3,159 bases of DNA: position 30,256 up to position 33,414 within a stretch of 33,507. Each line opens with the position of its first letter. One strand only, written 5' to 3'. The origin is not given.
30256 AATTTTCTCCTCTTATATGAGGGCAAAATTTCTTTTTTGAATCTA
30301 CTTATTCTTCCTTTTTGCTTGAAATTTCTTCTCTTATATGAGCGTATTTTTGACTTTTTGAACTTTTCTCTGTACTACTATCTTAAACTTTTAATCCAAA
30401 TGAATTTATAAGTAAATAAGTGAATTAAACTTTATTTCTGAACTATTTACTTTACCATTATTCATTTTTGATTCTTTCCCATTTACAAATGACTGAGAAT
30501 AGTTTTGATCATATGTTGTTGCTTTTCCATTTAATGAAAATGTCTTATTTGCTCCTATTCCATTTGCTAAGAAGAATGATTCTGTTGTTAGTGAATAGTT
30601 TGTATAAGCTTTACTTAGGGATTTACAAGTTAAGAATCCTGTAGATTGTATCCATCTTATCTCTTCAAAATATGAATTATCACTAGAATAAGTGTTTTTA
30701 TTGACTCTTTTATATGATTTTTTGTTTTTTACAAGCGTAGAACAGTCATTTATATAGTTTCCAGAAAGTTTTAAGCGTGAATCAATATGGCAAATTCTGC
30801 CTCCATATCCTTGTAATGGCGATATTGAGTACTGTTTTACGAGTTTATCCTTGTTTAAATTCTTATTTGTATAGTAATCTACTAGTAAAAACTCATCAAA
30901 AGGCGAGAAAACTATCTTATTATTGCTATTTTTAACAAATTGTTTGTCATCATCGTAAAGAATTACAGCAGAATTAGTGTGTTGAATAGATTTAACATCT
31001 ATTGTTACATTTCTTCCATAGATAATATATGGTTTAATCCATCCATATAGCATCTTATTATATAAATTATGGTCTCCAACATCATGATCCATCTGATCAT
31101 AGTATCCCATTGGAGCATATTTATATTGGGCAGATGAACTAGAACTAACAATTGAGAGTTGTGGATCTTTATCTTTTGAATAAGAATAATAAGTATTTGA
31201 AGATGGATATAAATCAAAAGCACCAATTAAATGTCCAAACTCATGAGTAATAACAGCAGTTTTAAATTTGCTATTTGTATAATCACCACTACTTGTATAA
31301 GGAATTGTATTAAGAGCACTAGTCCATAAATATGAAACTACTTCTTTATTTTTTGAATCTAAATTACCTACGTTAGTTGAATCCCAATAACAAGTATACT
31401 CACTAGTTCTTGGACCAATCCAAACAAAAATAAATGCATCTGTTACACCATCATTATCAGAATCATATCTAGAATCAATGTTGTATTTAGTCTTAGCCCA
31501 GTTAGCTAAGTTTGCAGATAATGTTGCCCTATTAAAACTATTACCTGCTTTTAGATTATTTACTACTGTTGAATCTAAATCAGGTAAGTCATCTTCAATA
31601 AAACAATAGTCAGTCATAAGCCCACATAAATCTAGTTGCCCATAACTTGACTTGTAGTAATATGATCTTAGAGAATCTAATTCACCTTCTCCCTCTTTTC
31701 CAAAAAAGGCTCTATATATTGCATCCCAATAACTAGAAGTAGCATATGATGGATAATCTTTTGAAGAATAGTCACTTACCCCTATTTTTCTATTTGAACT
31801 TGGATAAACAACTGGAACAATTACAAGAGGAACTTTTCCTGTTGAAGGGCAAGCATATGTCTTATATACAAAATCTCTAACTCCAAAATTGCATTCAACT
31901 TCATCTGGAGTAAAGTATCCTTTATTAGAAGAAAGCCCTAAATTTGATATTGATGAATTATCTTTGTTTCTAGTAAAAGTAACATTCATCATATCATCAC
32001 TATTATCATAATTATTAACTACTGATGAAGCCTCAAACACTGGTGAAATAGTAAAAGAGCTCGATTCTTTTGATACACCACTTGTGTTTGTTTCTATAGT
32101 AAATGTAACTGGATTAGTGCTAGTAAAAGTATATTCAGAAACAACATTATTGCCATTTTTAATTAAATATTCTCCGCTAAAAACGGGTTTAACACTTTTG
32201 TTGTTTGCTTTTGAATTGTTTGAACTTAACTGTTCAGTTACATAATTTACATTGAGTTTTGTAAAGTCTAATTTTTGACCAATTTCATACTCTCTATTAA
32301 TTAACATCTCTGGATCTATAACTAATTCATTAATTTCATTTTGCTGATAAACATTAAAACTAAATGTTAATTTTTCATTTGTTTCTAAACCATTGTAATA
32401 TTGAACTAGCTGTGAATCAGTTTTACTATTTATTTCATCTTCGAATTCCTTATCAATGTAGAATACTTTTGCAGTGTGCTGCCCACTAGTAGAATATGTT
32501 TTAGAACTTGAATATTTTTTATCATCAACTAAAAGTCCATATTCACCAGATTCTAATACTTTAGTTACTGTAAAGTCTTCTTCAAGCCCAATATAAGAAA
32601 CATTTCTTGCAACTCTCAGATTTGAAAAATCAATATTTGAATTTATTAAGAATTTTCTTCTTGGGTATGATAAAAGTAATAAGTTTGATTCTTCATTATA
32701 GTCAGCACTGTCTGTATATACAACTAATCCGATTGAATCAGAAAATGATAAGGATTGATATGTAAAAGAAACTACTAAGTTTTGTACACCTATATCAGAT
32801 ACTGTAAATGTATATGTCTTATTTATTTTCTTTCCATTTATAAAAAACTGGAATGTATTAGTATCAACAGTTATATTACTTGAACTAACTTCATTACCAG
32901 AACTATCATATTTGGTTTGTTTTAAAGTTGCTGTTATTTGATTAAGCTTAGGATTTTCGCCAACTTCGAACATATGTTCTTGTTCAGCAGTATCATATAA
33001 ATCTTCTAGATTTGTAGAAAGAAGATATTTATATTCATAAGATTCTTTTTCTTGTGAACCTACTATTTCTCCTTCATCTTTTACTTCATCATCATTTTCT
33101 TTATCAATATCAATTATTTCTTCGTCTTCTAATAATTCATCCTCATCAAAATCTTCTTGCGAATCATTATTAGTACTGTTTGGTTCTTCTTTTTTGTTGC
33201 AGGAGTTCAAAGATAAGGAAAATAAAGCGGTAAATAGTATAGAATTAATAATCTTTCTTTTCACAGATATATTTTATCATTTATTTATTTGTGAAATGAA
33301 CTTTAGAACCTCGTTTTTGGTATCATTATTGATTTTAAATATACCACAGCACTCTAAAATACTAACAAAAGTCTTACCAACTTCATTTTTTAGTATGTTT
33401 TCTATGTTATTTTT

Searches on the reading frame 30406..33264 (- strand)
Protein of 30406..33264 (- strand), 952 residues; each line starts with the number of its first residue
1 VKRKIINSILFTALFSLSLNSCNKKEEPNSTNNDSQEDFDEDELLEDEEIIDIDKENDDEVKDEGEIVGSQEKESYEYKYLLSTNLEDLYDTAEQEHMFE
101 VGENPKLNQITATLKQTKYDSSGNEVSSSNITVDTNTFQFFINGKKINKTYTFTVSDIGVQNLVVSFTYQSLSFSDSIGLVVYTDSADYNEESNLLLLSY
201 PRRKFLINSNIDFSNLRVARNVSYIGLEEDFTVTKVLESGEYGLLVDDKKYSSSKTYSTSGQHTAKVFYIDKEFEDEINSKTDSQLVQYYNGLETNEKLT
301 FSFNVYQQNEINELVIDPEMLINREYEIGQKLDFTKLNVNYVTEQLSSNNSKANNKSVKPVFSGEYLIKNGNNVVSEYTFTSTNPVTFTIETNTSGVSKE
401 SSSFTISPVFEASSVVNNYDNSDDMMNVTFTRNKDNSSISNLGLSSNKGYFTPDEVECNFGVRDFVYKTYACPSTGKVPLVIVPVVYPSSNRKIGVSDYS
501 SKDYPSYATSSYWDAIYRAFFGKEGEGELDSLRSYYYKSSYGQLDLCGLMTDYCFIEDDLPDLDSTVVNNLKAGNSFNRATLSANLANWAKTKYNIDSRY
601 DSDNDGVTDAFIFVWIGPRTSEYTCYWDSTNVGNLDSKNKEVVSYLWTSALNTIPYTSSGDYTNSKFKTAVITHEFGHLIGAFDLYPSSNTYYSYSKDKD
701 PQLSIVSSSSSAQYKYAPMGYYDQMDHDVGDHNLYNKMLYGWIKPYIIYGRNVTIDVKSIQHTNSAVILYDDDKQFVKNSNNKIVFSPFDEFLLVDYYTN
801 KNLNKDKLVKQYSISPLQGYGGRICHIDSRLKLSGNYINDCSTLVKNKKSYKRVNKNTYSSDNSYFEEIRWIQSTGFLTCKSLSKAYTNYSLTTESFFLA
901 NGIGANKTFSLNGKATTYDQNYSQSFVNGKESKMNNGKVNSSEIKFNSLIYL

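Call 8: search_protein_families(library=pfam, proteins=[window:30406-33264:-])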
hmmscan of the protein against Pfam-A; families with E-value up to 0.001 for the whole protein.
window:30406-33264:- (952 aa): 0 families

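Call 12: find_encoding_contigs(protein=window:30406-33264:-, flank=10000, max_places=6)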
Protein window:30406-33264:- (952 aa): 1 contig read that carries it; 1 place shown.
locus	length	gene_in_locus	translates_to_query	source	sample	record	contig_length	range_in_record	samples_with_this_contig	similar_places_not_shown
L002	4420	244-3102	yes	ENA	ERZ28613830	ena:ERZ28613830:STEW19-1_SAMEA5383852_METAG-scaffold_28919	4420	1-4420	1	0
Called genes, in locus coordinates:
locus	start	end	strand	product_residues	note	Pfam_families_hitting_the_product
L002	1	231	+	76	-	?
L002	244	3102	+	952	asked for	-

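Call 19: find_homologous_proteins(query=window:30406-33264:-, max_evalue=0.00001)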
Query window:30406-33264:- (952 aa): 4 proteins with E <= 0.00001 among 8000 candidates.
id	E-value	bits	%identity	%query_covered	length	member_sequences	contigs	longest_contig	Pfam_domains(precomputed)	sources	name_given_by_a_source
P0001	0.0e+0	2083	98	100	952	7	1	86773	-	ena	-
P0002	0.0e+0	1630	76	100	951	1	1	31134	-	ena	-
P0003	0.0e+0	1242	58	100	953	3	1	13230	-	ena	-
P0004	0.0e+0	1237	59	100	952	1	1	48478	-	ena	-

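Call 20: find_encoding_contigs(protein=P0001, flank=10000, max_places=3)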
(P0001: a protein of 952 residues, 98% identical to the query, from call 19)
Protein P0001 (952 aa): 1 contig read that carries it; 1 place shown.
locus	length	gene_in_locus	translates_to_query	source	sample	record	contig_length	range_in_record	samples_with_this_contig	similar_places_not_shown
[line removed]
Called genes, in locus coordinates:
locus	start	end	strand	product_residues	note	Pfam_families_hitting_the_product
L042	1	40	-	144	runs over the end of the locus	-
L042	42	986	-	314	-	PF00388:PI-PLC-X, PF26146:PI-PLC_X (weak)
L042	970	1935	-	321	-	PF01336:tRNA_anti-codon (weak), PF07514:TraI_2 (faint), PF01966:HD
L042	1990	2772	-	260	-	PF02631:RecX_HTH2 (faint)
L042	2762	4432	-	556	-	-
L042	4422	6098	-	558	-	PF00749:tRNA-synt_1c, PF19269:Anticodon_2 (weak)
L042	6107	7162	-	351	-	PF02588:YitT_membrane, PF10035:DUF2179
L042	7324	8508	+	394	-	PF10509:GalKase_gal_bdg, PF00288:GHMP_kinases_N, PF08544:GHMP_kinases_C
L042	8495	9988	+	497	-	PF01087:GalP_UDP_transf, PF02744:GalP_UDP_tr_C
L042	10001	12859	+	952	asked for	-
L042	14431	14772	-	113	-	PF00085:Thioredoxin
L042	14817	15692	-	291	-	PF05857:TraX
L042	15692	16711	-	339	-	PF02517:Rce1-like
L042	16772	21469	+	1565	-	-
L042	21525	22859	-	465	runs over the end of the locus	PF09954:DUF2188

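Call 21: find_encoding_contigs(protein=P0002, flank=10000, max_places=3)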
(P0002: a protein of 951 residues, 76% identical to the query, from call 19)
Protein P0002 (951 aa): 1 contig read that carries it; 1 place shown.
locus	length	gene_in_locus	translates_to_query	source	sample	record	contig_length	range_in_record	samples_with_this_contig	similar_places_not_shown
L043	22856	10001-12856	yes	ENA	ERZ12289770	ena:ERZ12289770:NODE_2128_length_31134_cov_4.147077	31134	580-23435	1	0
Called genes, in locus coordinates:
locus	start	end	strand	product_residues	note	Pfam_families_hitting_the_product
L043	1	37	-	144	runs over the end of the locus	-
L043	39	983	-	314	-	PF00388:PI-PLC-X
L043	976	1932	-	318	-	PF01336:tRNA_anti-codon, PF01966:HD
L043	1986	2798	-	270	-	-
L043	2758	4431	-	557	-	PF03706:LPG_synthase_TM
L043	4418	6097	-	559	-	PF00749:tRNA-synt_1c, PF19269:Anticodon_2 (faint)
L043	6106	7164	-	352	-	PF02588:YitT_membrane, PF10035:DUF2179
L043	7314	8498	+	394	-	PF10509:GalKase_gal_bdg, PF00288:GHMP_kinases_N, PF08544:GHMP_kinases_C (weak)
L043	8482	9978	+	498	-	PF01087:GalP_UDP_transf, PF02744:GalP_UDP_tr_C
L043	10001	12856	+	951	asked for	-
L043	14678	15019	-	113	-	PF00085:Thioredoxin, PF13098:Thioredoxin_2 (faint)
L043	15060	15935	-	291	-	PF05857:TraX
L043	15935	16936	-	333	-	PF02517:Rce1-like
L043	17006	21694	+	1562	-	-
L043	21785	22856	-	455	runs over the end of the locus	PF09954:DUF2188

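Call 22: find_encoding_contigs(protein=P0003, flank=10000, max_places=3)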
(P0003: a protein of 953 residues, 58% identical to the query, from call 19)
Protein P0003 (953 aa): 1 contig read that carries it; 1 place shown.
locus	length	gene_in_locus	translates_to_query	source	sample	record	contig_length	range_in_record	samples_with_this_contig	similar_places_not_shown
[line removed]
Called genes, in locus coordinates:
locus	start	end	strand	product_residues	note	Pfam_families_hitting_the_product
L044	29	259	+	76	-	-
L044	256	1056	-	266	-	-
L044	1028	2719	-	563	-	PF03706:LPG_synthase_TM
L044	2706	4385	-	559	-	PF00749:tRNA-synt_1c, PF19269:Anticodon_2 (faint)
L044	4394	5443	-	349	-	PF02588:YitT_membrane, PF10035:DUF2179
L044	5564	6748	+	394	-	PF10509:GalKase_gal_bdg, PF00288:GHMP_kinases_N, PF08544:GHMP_kinases_C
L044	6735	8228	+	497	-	PF01087:GalP_UDP_transf, PF16269:DUF4922 (faint), PF02744:GalP_UDP_tr_C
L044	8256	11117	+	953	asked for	-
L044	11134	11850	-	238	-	PF01741:MscL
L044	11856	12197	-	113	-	PF00085:Thioredoxin, PF13098:Thioredoxin_2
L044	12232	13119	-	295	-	PF05857:TraX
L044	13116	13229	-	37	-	?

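Call 23: find_encoding_contigs(protein=P0004, flank=10000, max_places=3)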
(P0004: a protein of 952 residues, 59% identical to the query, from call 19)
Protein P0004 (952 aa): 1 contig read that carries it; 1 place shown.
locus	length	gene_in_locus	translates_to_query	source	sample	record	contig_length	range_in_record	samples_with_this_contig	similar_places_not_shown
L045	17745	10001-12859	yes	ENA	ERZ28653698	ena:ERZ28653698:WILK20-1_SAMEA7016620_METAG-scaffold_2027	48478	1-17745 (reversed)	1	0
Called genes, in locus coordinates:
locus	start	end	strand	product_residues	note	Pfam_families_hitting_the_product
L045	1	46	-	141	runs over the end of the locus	-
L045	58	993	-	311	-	PF00388:PI-PLC-X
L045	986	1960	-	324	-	PF01336:tRNA_anti-codon, PF01966:HD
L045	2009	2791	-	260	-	PF02631:RecX_HTH2 (faint), PF21981:RecX_HTH3 (faint)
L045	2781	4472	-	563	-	PF03706:LPG_synthase_TM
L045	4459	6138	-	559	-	PF00749:tRNA-synt_1c, PF19269:Anticodon_2 (faint)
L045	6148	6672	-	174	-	PF02588:YitT_membrane (faint), PF10035:DUF2179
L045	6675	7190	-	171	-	-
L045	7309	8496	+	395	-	PF10509:GalKase_gal_bdg, PF00288:GHMP_kinases_N, PF08544:GHMP_kinases_C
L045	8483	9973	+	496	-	PF01087:GalP_UDP_transf, PF16269:DUF4922 (faint), PF02744:GalP_UDP_tr_C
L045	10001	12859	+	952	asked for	-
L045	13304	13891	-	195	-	PF00684:DnaJ_CXXCXGXG (weak), PF01556:DnaJ_C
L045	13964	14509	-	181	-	PF00226:DnaJ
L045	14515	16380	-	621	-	PF00012:HSP70, PF06723:MreB_Mbl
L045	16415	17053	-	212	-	PF01025:GrpE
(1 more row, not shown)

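Call 31: search_protein_families(library=pfam, proteins=[L044:11134-11850:-])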
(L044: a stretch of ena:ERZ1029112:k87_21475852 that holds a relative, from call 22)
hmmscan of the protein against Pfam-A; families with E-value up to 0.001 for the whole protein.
L044:11134-11850:- (238 aa): 1 family
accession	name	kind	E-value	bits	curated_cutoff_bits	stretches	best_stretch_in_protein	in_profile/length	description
PF01741.23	MscL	-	2.4e-18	67.1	27.4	1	16-185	1-101/123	Large-conductance mechanosensitive channel, MscL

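Call 72: search_protein_families(library=ncbifam, proteins=[window:30406-33264:-], max_evalue=0.01)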
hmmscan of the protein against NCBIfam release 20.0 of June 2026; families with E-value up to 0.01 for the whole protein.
window:30406-33264:- (952 aa): 1 family
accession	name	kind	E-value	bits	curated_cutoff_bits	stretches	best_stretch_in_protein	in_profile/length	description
TIGR03296.1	M6dom_TIGR03296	domain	2.2e-15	57.3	110.8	1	503-766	5-247/286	M6 family metalloprotease domain-containing protein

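Call 79: list_cluster_members(proteins=[P0001, P0002, window:30406-33264:-])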
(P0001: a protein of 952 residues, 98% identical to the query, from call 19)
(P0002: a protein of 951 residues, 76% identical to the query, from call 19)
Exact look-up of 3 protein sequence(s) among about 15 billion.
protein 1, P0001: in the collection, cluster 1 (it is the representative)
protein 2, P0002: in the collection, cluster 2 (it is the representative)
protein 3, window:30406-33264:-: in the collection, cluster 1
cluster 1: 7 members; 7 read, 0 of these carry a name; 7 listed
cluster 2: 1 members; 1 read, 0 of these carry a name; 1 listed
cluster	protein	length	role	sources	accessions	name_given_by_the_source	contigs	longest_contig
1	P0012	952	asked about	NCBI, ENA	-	-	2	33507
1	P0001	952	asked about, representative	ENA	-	-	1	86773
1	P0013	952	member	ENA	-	-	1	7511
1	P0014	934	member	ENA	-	-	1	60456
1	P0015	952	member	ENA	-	-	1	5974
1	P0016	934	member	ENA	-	-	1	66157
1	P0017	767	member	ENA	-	-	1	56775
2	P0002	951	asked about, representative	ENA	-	-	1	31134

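Call 80: find_encoding_contigs(protein=P0014, flank=10000, max_places=2)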
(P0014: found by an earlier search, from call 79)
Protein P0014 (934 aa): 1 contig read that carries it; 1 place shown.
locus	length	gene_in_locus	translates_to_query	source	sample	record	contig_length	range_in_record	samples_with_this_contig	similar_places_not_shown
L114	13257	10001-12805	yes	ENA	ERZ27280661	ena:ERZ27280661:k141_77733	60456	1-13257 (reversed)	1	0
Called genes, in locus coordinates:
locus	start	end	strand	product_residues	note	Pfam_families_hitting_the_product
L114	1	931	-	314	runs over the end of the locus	PF00388:PI-PLC-X, PF26146:PI-PLC_X (weak)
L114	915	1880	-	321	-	PF01336:tRNA_anti-codon (weak), PF07514:TraI_2 (faint), PF01966:HD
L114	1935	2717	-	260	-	PF02631:RecX_HTH2 (faint)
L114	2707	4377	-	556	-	-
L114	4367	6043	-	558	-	PF00749:tRNA-synt_1c, PF19269:Anticodon_2 (weak)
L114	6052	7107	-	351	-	PF02588:YitT_membrane, PF10035:DUF2179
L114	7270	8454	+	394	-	PF10509:GalKase_gal_bdg, PF00288:GHMP_kinases_N, PF08544:GHMP_kinases_C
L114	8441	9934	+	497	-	PF01087:GalP_UDP_transf, PF02744:GalP_UDP_tr_C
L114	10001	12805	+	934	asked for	-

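Call 83: find_encoding_contigs(protein=P0016, flank=10000, max_places=2)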
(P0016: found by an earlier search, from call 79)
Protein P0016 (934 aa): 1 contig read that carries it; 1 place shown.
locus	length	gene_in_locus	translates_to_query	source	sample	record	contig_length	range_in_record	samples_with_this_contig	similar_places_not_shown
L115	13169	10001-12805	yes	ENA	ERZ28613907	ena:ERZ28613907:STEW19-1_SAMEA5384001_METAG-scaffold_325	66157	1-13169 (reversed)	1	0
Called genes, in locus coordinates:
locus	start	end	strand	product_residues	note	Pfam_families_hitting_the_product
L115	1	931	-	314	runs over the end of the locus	PF00388:PI-PLC-X, PF26146:PI-PLC_X (weak)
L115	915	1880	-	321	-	PF01336:tRNA_anti-codon (weak), PF07514:TraI_2 (faint), PF01966:HD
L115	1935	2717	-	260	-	PF02631:RecX_HTH2 (faint)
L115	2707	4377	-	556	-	-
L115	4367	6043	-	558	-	PF00749:tRNA-synt_1c, PF19269:Anticodon_2 (weak)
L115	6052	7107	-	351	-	PF02588:YitT_membrane, PF10035:DUF2179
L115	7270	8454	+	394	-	PF10509:GalKase_gal_bdg, PF00288:GHMP_kinases_N, PF08544:GHMP_kinases_C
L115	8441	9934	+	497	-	PF01087:GalP_UDP_transf, PF02744:GalP_UDP_tr_C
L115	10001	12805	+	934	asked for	-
